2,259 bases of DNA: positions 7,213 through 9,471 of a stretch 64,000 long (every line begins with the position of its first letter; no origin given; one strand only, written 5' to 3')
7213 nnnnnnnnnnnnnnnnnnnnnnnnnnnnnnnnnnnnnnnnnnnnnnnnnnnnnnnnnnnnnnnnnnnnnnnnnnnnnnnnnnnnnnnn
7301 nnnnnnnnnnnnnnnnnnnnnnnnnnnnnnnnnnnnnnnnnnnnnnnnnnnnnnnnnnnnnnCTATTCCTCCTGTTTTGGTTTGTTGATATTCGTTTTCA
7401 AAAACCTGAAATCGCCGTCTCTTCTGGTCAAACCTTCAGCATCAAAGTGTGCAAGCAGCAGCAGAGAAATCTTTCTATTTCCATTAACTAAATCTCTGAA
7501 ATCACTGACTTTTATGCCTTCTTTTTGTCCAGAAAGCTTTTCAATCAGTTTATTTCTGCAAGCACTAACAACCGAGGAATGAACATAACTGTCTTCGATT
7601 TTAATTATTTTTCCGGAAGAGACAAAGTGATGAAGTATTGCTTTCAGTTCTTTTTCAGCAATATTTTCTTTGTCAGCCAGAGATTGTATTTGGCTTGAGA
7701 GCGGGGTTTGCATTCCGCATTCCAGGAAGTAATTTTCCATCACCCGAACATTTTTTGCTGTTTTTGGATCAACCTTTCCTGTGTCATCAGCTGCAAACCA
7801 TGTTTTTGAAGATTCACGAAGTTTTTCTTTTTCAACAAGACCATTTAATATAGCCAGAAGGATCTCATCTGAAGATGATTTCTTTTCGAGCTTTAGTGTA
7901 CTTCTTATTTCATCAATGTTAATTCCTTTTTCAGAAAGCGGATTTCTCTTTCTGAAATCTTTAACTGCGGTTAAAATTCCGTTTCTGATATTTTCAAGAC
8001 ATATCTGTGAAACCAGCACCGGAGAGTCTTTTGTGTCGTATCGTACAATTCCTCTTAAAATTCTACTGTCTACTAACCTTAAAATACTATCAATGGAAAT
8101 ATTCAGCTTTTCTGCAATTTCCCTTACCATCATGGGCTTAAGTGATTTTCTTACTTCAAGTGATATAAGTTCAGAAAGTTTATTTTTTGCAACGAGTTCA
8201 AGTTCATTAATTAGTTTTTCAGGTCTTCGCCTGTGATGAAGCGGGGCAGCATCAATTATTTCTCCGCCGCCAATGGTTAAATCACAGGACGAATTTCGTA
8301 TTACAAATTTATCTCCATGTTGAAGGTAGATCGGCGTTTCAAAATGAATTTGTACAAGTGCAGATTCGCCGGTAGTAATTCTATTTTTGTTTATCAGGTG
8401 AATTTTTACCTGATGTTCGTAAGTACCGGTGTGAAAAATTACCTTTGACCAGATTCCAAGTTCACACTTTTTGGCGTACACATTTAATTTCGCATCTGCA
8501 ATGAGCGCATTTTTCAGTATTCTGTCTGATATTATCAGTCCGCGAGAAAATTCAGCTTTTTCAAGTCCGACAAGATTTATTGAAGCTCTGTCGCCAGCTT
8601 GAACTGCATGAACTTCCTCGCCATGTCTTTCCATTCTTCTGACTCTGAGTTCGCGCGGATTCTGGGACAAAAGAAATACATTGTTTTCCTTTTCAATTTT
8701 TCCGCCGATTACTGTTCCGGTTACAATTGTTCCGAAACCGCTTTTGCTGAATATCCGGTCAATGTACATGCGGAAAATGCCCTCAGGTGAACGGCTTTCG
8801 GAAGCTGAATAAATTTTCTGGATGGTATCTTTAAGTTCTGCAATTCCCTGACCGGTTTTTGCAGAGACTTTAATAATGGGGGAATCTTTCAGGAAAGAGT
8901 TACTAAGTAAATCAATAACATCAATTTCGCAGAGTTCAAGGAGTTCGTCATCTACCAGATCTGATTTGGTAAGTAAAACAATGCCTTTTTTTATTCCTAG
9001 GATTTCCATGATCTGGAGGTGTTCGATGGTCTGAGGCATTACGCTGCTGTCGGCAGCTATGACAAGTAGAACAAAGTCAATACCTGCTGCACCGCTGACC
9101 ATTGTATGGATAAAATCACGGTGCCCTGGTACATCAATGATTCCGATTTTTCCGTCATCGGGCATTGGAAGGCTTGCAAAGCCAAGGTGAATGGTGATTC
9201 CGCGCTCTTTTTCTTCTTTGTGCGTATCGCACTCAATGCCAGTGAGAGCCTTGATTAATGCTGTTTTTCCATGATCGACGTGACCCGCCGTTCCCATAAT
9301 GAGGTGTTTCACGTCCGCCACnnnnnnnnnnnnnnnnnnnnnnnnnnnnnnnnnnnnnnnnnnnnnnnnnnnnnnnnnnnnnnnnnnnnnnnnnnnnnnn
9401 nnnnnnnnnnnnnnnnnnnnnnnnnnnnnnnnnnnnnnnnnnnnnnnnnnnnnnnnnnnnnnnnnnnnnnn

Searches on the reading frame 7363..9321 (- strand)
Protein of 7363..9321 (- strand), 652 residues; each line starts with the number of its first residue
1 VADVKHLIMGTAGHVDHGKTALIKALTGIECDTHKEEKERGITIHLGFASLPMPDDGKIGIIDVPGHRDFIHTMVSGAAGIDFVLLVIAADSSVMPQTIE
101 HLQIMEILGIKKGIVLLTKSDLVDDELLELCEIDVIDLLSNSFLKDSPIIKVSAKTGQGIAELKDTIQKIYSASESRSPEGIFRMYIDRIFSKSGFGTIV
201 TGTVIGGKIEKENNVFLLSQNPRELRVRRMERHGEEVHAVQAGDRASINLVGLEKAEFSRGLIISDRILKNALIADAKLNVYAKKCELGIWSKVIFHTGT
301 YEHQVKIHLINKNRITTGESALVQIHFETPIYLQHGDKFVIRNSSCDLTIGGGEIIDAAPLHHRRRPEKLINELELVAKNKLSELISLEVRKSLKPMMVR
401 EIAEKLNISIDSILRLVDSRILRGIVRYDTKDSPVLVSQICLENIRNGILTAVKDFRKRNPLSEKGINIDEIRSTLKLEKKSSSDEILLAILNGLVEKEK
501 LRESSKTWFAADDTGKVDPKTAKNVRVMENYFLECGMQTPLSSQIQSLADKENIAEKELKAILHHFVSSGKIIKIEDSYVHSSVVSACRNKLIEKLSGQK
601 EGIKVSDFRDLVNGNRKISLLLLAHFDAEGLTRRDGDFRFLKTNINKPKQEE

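Call 10: search_protein_families(library=pfam, proteins=[window:7363-9321:-])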
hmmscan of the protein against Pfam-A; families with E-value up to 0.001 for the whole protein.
window:7363-9321:- (652 aa): 6 families
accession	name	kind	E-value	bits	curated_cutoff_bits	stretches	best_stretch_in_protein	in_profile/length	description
PF00009.33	GTP_EFTU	-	3.3e-35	121.8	26.5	1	5-170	2-185/188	Elongation factor Tu GTP binding domain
PF25461.1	Beta-barrel_SelB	-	4.9e-11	43.2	27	1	285-360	11-78/80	Selenocysteine-specific elongation factor, beta-barrel domain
PF09107.17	SelB-wing_3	-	9.9e-11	41.5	23.2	1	600-641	6-47/47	Elongation factor SelB, winged helix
PF03144.31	GTP_EFTU_D2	-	7e-08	33.2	30.3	1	197-264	1-72/73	Elongation factor Tu domain 2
PF01926.29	MMR_HSR1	-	5.3e-05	23.7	21.9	1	10-105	3-100/113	50S ribosome-binding GTPase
PF03193.22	RsgA_GTPase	-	0.00022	21.5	30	0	78-169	20-106/174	RsgA GTPase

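Call 48: search_protein_families(library=ncbifam, proteins=[window:7363-9321:-], max_evalue=0.00001)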
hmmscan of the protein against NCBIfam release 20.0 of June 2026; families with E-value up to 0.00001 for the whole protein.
window:7363-9321:- (652 aa): 28 families (the best 25 are shown)
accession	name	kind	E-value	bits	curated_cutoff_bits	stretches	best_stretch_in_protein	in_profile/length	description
TIGR00475.1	selB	equivalog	8.5e-101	338.4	242.25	1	8-642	2-580/581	selenocysteine-specific translation elongation factor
NF000766.0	PRK00049.1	subfamily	5.3e-43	147.3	449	1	5-356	11-392/396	elongation factor Tu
NF009373.0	PRK12736.1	subfamily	5.4e-43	147.2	452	1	5-355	11-389/394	elongation factor Tu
NF009372.0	PRK12735.1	subfamily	1.3e-42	146.1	479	1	5-355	11-391/396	elongation factor Tu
TIGR00485.1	EF-Tu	equivalog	2.7e-41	141.6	522.4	1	5-355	11-389/394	elongation factor Tu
TIGR03680.1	eif2g_arch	equivalog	3.4e-40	138.5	514.5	2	58-211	82-238/407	translation initiation factor IF-2 subunit gamma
NF003077.0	PRK04000.1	equivalog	1.7e-38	132.9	315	2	58-210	86-241/412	translation initiation factor IF-2 subunit gamma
NF008969.0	PRK12317.1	subfamily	3.1e-36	124.9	502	1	32-342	61-383/426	elongation factor 1-alpha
TIGR00483.1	EF-1_alpha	equivalog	2.4e-26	92.2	540.1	1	32-341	61-383/427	translation elongation factor EF-1 subunit alpha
TIGR00487.1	IF-2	equivalog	3.1e-22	79.1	424.4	1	9-238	90-315/587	translation initiation factor IF-2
TIGR02034.1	CysN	subfamily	7.9e-19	68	336.1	1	32-310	56-343/406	sulfate adenylyltransferase, large subunit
NF004035.0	PRK05506.1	subfamily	6.8e-16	57.6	715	1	32-265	80-321/632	bifunctional sulfate adenylyltransferase subunit 1/adenylylsulfate kinase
NF003478.0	PRK05124.1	equivalog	1.2e-15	57.1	590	1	32-168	83-220/475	sulfate adenylyltransferase subunit CysN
TIGR01394.1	TypA_BipA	equivalog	1.4e-13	50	757.3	1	13-261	8-283/594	translational GTPase TypA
TIGR01393.1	lepA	equivalog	2.8e-13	49.1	533.9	1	14-230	11-236/595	translation elongation factor 4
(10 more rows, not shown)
